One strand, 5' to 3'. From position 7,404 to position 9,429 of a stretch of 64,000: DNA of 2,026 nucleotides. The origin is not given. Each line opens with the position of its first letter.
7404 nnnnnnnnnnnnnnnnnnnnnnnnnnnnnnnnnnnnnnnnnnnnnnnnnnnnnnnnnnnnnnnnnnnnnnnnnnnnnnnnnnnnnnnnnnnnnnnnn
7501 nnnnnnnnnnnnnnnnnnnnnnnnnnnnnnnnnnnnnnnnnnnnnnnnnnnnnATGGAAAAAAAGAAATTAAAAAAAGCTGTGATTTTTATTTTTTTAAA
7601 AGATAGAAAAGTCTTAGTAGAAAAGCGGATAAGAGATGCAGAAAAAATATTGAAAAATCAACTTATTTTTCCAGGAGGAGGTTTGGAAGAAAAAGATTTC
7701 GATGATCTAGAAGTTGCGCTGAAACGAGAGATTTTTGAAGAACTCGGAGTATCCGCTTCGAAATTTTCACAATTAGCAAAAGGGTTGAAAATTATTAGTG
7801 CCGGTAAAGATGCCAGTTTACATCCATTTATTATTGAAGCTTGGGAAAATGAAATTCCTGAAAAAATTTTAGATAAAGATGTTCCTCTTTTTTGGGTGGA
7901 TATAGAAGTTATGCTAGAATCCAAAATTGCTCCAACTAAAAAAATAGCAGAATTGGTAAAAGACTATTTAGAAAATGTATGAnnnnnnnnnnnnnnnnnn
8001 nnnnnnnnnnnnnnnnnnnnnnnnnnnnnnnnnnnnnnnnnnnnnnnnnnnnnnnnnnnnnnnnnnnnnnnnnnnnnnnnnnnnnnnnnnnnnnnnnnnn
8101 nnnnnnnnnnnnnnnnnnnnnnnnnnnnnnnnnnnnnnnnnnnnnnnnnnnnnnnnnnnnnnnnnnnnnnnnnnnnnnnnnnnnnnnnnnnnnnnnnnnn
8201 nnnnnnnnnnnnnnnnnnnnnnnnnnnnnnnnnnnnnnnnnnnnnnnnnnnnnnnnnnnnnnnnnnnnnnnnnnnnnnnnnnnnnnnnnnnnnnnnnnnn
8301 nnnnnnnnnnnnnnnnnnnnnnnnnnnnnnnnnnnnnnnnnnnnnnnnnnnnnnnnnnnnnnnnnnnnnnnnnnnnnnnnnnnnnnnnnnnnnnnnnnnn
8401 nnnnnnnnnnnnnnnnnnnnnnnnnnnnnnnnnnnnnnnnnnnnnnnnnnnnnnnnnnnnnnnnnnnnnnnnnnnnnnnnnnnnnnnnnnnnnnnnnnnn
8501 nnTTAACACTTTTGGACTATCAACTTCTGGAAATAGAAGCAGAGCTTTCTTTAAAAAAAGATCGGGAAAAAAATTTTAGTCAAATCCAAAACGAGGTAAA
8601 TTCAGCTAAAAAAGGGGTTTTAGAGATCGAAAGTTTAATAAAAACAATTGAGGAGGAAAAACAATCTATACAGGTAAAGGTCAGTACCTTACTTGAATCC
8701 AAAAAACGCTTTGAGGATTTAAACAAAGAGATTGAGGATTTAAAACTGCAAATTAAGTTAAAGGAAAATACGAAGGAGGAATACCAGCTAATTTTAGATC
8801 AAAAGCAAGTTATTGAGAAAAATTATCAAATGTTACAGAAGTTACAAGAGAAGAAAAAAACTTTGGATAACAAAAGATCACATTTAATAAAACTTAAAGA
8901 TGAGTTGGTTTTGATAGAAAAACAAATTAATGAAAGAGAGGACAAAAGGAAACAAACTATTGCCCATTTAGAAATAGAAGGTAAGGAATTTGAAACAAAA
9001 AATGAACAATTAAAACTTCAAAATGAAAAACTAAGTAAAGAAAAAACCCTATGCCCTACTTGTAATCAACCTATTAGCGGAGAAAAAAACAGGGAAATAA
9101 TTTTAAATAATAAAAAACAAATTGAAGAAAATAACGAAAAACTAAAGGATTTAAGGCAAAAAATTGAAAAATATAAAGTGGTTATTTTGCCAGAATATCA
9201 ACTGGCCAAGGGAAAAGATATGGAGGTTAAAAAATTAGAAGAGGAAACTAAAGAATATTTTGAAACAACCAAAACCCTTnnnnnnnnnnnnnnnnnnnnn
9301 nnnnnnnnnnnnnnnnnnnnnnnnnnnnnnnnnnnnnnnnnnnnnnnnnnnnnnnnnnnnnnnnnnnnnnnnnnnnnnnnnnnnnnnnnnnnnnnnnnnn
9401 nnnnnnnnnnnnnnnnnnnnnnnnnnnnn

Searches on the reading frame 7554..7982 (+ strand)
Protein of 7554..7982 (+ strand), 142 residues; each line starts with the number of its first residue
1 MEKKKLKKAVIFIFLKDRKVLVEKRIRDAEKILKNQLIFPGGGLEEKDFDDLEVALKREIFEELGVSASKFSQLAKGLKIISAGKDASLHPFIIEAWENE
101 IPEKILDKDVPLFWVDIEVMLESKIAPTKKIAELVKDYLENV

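Call 11: search_protein_families(library=pfam, max_evalue=0.1, proteins=[window:7554-7982:+])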
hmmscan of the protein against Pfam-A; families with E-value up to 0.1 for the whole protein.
window:7554-7982:+ (142 aa): 3 families
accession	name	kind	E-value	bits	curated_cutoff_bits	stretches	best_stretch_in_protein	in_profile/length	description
PF00293.34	NUDIX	-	1.4e-09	38.5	21.1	1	9-127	5-125/134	NUDIX domain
PF22327.2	Nudt16-like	-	0.0014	19.1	27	1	37-79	35-76/161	U8 snoRNA-decapping enzyme-like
PF14815.12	NUDIX_4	-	0.06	13.6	35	1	11-69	2-54/113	NUDIX domain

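Call 18: find_encoding_contigs(protein=window:7554-7979:+, flank=4000, max_places=10)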
Protein window:7554-7979:+ (142 aa): 1 contig read that carries it; 1 place shown.
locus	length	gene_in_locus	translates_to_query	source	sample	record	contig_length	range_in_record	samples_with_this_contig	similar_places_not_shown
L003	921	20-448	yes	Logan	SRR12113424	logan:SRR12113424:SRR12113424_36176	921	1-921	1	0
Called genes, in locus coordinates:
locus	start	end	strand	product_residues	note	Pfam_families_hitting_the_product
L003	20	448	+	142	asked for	PF00293:NUDIX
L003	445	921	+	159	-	?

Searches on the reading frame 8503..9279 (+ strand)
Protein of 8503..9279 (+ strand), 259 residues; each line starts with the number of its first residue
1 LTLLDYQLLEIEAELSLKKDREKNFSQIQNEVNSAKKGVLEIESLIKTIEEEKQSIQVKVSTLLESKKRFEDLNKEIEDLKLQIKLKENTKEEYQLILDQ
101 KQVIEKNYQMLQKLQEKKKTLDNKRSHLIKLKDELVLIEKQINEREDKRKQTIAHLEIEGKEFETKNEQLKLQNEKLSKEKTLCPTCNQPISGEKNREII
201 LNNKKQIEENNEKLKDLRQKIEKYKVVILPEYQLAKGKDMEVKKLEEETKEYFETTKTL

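Call 56: find_homologous_proteins(query=window:8503-9279:+, max_evalue=1e-40)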
Query seq(259 aa) (259 aa): 1 proteins with E <= 1e-40 among 3056 candidates.
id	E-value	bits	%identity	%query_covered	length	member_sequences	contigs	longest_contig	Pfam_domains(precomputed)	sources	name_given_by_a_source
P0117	1.7e-79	285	100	58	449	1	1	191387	PF13558.13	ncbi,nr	ncbi:hypothetical protein HYS91_01495 [Candidatus Daviesbacteria bacterium]|nr:hypothetical protein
